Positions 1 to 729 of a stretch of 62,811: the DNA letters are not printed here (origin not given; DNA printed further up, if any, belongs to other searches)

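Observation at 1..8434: Anaerobic benzoyl-CoA lower-pathway gene set (BcrB/C-family subunit, Oah/BamA, Had-like, Dch-like) on an archaeal contig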

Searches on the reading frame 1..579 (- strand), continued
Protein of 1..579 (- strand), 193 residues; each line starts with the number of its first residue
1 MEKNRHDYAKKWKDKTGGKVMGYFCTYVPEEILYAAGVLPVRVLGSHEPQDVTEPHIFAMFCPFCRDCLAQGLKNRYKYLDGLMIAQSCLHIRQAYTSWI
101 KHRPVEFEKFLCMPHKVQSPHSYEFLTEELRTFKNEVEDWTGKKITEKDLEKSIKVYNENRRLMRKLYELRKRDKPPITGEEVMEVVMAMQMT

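Call 19: find_homologous_proteins(query=L002:11115-12455:+, max_evalue=1e-100)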
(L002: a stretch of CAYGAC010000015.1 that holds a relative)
Query L002:11115-12455:+ (446 aa): 1575 proteins with E <= 1e-100 among 5617 candidates; the best 120 are listed.
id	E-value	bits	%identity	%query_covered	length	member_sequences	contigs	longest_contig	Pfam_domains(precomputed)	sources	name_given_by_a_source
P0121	3.8e-297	1003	95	100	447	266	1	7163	PF06050.20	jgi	jgi:benzoyl-CoA reductase subunit B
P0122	4.1e-283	957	88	100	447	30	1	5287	PF06050.20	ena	-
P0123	3.2e-278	941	86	100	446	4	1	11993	PF06050.20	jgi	jgi:benzoyl-CoA reductase subunit B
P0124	1.5e-273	926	89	100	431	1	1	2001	PF06050.20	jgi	-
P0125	7.1e-273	923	86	98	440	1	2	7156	PF06050.20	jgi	jgi:benzoyl-CoA reductase subunit B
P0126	3.9e-265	898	82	99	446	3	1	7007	PF06050.20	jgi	-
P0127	2.5e-253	859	79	100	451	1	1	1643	PF06050.20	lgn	-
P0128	1.7e-251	853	82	100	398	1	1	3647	PF06050.20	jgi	-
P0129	1.3e-244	830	77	100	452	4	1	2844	PF06050.20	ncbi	-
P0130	2.7e-244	829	76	100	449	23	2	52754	PF06050.20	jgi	jgi:benzoyl-CoA reductase subunit B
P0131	7.3e-243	824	76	100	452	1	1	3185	PF06050.20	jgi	jgi:benzoyl-CoA reductase subunit B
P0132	5.5e-242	822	83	90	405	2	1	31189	PF06050.20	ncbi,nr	ncbi:MAG: benzoyl-CoA reductase, bzd-type, subunit O, partial [Thermoplasmata archaeon]|nr:benzoyl-C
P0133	3.1e-241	819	76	100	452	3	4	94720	PF06050.20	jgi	jgi:benzoyl-CoA reductase subunit B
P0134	2.4e-240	816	75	100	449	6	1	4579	PF06050.20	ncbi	-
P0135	1.7e-239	813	76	100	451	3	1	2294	PF06050.20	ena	-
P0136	2.5e-235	800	75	100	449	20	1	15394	PF06050.20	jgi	jgi:benzoyl-CoA reductase subunit B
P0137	8.5e-233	791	73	99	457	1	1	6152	PF06050.20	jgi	-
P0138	1.5e-230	784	71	100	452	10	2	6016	PF06050.20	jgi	jgi:benzoyl-CoA reductase subunit B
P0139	2.0e-213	727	70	99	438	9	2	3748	PF06050.20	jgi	jgi:benzoyl-CoA reductase subunit B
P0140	1.1e-212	725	68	100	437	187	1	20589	PF06050.20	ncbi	ncbi:MAG: benzoyl-CoA reductase, bzd-type, subunit O [Candidatus Odinarchaeota archaeon]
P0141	2.4e-212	724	69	100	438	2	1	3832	PF06050.20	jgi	jgi:benzoyl-CoA reductase subunit B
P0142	4.1e-212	723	68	100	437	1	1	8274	PF06050.20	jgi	jgi:benzoyl-CoA reductase subunit B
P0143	8.5e-212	722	68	100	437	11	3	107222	PF06050.20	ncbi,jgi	ncbi:MAG: benzoyl-CoA reductase, bzd-type, subunit O [Candidatus Hodarchaeales archaeon]|jgi:benzoyl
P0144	1.1e-211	722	69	100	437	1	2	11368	PF06050.20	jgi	jgi:benzoyl-CoA reductase subunit B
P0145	1.8e-211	721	70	99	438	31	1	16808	PF06050.20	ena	-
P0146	3.4e-211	720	68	100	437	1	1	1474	PF06050.20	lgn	-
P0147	4.0e-211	720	67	100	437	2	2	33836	PF06050.20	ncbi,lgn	ncbi:MAG: benzoyl-CoA reductase, bzd-type, subunit O [Candidatus Heimdallarchaeota archaeon]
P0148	5.1e-211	719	68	100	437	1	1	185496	PF06050.20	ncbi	ncbi:MAG: benzoyl-CoA reductase, bzd-type, subunit O [Promethearchaeota archaeon]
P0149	5.8e-211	719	69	100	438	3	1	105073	PF06050.20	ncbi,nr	ncbi:MAG: benzoyl-CoA reductase, bzd-type, subunit O [Promethearchaeota archaeon Loki_b32]|nr:MAG: b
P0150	6.3e-211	719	68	100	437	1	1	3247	PF06050.20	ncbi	-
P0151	7.6e-211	719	68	99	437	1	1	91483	PF06050.20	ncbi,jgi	-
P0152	8.4e-211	719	68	100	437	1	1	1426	PF06050.20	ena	-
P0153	8.5e-211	719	68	100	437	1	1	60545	PF06050.20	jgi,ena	-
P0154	1.1e-210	718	68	100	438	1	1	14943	PF06050.20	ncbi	-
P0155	1.3e-210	718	68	100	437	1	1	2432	PF06050.20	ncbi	-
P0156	1.7e-210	718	68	100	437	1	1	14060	PF06050.20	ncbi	ncbi:MAG: benzoyl-CoA reductase, bzd-type, subunit O [Candidatus Hermodarchaeota archaeon]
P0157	2.1e-210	717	69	100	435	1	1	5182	PF06050.20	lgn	-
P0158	2.4e-210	717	68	100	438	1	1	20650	PF06050.20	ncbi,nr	ncbi:benzoyl-CoA reductase, bzd-type, subunit O [Candidatus Heimdallarchaeota archaeon B3_Heim]|nr:M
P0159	3.5e-210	717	68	100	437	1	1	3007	PF06050.20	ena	-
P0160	3.7e-210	717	69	100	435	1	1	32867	PF06050.20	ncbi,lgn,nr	ncbi:MAG: benzoyl-CoA reductase, bzd-type, subunit O [Planctomycetes bacterium]|nr:benzoyl-CoA reduc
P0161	3.8e-210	717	68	99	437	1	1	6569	PF06050.20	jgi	-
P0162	4.9e-210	716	68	100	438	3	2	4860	PF06050.20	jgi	-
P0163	5.7e-210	716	68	100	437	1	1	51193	PF06050.20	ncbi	-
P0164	6.2e-210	716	67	100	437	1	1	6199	PF06050.20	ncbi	ncbi:benzoyl-CoA reductase, bzd-type, subunit O [Candidatus Hodarchaeum mangrovi]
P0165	6.8e-210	716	68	99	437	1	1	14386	PF06050.20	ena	-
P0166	8.7e-210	715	67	100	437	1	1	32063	PF06050.20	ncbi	-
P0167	1.2e-209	715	69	100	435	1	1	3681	PF06050.20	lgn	-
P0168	1.6e-209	714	67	100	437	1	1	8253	PF06050.20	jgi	jgi:benzoyl-CoA reductase subunit B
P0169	3.3e-209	713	68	99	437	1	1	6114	PF06050.20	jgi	-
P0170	3.6e-209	713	67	100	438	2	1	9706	PF06050.20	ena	-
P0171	4.3e-209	713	68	99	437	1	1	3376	PF06050.20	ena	-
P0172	4.8e-209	713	68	99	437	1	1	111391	PF06050.20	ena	-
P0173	5.5e-209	713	67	100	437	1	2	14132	PF06050.20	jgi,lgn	jgi:benzoyl-CoA reductase subunit B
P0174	6.7e-209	712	67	100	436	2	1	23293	PF06050.20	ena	-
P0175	8.0e-209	712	67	100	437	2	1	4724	PF06050.20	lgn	-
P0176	8.1e-209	712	67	100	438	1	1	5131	PF06050.20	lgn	-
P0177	8.8e-209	712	69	99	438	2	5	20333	PF06050.20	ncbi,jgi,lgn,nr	ncbi:MAG: benzoyl-CoA reductase, bzd-type, subunit O [Euryarchaeota archaeon]|nr:benzoyl-CoA reducta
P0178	9.7e-209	712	67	100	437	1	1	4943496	PF06050.20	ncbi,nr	ncbi:MAG: benzoyl-CoA reductase, bzd-type, subunit O [Candidatus Heimdallarchaeota archaeon]|nr:MAG:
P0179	1.2e-208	712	67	100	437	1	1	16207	PF06050.20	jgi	jgi:benzoyl-CoA reductase subunit B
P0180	1.3e-208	712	67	100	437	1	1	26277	PF06050.20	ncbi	-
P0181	2.3e-208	711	70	99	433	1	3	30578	PF06050.20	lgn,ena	-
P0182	2.8e-208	710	69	99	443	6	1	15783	PF06050.20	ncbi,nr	ncbi:MAG: benzoyl-CoA reductase, bzd-type, subunit O [Planctomycetes bacterium]|nr:benzoyl-CoA reduc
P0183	4.2e-208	710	67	100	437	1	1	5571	PF06050.20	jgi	-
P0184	5.1e-208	710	67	99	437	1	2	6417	PF06050.20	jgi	jgi:benzoyl-CoA reductase subunit B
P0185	8.2e-208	709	70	100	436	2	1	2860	PF06050.20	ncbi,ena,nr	ncbi:MAG: benzoyl-CoA reductase, bzd-type, subunit O [Thermoplasmata archaeon]|nr:benzoyl-CoA reduct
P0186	8.6e-208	709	68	100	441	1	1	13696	PF06050.20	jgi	jgi:benzoyl-CoA reductase subunit B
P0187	9.4e-208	709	70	99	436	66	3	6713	PF06050.20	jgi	jgi:benzoyl-CoA reductase subunit B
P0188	9.7e-208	709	71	100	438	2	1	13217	PF06050.20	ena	-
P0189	1.1e-207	708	71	99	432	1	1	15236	PF06050.20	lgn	-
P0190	1.5e-207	708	70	98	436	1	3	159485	PF06050.20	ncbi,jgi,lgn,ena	-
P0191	1.6e-207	708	67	100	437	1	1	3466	PF06050.20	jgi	jgi:benzoyl-CoA reductase subunit B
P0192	1.7e-207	708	67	100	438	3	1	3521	PF06050.20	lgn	-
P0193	1.9e-207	708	67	99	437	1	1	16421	PF06050.20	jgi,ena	-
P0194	2.0e-207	708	68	100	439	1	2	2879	PF06050.20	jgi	jgi:benzoyl-CoA reductase subunit B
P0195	2.5e-207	707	67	99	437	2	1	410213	PF06050.20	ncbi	ncbi:MAG: benzoyl-CoA reductase, bzd-type, subunit O [Promethearchaeota archaeon]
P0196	2.6e-207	707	67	99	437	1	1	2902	PF06050.20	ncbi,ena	-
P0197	4.3e-207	706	68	100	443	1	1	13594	PF06050.20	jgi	jgi:benzoyl-CoA reductase subunit B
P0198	6.8e-207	706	69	100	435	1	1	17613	PF06050.20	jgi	-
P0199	1.8e-206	704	67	100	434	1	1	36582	PF06050.20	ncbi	ncbi:MAG: benzoyl-CoA reductase, bzd-type, subunit O [Candidatus Thermoplasmatota archaeon]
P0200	2.6e-206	704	68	99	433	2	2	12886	PF06050.20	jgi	jgi:benzoyl-CoA reductase subunit B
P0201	2.8e-206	704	67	100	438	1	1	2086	PF06050.20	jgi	jgi:benzoyl-CoA reductase subunit B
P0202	2.8e-206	704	68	99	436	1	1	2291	PF06050.20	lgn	-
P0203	3.6e-206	703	67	100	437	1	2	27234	PF06050.20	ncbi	ncbi:MAG: benzoyl-CoA reductase, bzd-type, subunit O [Candidatus Hodarchaeales archaeon]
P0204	4.0e-206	703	67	99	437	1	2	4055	PF06050.20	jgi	jgi:benzoyl-CoA reductase subunit B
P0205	4.5e-206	703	69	99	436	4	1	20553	PF06050.20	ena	-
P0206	7.0e-206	702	67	100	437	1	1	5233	PF06050.20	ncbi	-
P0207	1.2e-205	702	69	99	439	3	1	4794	PF06050.20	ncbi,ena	-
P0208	1.6e-205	701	66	100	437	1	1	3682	PF06050.20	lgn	-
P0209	1.9e-205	701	67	100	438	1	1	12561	PF06050.20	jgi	jgi:benzoyl-CoA reductase subunit B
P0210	3.5e-205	700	66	100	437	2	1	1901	PF06050.20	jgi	jgi:benzoyl-CoA reductase subunit B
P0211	4.1e-205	700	66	99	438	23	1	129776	PF06050.20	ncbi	-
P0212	4.6e-205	700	67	98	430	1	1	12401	PF06050.20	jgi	jgi:benzoyl-CoA reductase subunit B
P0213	4.8e-205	700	70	100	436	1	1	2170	PF06050.20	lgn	-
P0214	5.0e-205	700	67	100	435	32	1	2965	PF06050.20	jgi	-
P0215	5.3e-205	700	67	100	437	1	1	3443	PF06050.20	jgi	jgi:benzoyl-CoA reductase subunit B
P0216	8.3e-205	699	69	98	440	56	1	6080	PF06050.20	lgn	-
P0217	8.8e-205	699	67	99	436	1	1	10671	PF06050.20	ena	-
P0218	9.6e-205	699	67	100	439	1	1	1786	PF06050.20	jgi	jgi:benzoyl-CoA reductase subunit B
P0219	1.1e-204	699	69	99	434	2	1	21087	PF06050.20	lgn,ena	-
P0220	1.1e-204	699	66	100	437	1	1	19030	PF06050.20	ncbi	-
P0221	2.3e-204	698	67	100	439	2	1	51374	PF06050.20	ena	-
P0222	3.0e-204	697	68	100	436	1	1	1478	PF06050.20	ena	-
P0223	3.2e-204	697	68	98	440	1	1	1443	PF06050.20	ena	-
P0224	3.3e-204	697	68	100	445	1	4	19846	PF06050.20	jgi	jgi:benzoyl-CoA reductase subunit B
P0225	3.5e-204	697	67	100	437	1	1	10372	PF06050.20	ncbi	ncbi:MAG: benzoyl-CoA reductase, bzd-type, subunit O [Planctomycetota bacterium]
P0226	5.9e-204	696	69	100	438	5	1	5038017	PF06050.20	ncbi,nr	ncbi:MAG: benzoyl-CoA reductase, bzd-type, subunit O [Gemmatimonadota bacterium]|nr:MAG: benzoyl-CoA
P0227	6.8e-204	696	68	100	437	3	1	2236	PF06050.20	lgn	-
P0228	7.6e-204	696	68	99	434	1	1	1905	PF06050.20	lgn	-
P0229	8.5e-204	696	69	99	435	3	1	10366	PF06050.20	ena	-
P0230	9.1e-204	696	67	99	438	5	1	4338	PF06050.20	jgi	-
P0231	1.3e-203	695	69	98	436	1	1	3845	PF06050.20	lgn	-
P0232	1.5e-203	695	68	100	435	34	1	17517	PF06050.20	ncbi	-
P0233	1.9e-203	695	68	99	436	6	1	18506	PF06050.20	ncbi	-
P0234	2.1e-203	694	67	100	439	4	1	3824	PF06050.20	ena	-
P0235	2.2e-203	694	66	100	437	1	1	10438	PF06050.20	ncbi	-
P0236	2.4e-203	694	68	98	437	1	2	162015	PF06050.20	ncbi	-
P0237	2.5e-203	694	67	99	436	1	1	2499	PF06050.20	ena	-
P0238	3.3e-203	694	68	99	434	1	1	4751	PF06050.20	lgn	-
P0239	3.7e-203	694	66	100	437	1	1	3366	PF06050.20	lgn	-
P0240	4.1e-203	693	67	100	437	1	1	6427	PF06050.20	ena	-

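Call 21: list_cluster_members(proteins=[P0121, P0122, P0123, P0126])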
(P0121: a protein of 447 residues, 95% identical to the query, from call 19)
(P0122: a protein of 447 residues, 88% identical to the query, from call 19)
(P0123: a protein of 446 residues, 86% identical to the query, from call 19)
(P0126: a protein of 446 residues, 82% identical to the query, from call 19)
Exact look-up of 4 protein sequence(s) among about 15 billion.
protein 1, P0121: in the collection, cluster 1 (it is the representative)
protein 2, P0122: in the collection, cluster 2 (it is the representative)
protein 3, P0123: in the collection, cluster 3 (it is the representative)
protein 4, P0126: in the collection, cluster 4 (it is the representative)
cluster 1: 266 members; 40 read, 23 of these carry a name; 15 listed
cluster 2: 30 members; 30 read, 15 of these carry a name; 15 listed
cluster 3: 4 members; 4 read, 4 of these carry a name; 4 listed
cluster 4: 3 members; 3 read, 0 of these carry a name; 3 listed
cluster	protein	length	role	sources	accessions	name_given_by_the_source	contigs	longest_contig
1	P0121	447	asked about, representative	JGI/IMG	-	benzoyl-CoA reductase subunit B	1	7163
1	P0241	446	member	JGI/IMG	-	benzoyl-CoA reductase subunit B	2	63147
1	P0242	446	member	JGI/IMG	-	benzoyl-CoA reductase subunit B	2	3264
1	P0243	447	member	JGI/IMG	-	benzoyl-CoA reductase subunit B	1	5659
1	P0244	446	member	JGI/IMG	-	benzoyl-CoA reductase subunit B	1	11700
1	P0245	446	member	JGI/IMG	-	benzoyl-CoA reductase subunit B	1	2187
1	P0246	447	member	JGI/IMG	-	benzoyl-CoA reductase subunit B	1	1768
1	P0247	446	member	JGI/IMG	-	benzoyl-CoA reductase subunit B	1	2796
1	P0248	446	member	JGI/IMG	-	benzoyl-CoA reductase subunit B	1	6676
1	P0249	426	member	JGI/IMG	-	benzoyl-CoA reductase subunit B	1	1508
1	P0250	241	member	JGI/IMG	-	benzoyl-CoA reductase subunit B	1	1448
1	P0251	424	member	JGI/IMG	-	benzoyl-CoA reductase subunit B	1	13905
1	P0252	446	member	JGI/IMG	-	benzoyl-CoA reductase subunit B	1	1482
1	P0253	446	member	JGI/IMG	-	benzoyl-CoA reductase subunit B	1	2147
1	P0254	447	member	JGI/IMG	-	benzoyl-CoA reductase subunit B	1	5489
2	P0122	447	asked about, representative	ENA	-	-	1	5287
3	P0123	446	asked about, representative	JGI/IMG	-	benzoyl-CoA reductase subunit B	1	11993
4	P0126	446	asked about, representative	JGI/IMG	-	-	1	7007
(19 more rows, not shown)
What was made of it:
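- Tried and rejected: I looked for a homologue carried on a 1,824,175-bp contig (call 19) and then listed cluster members (call 21).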
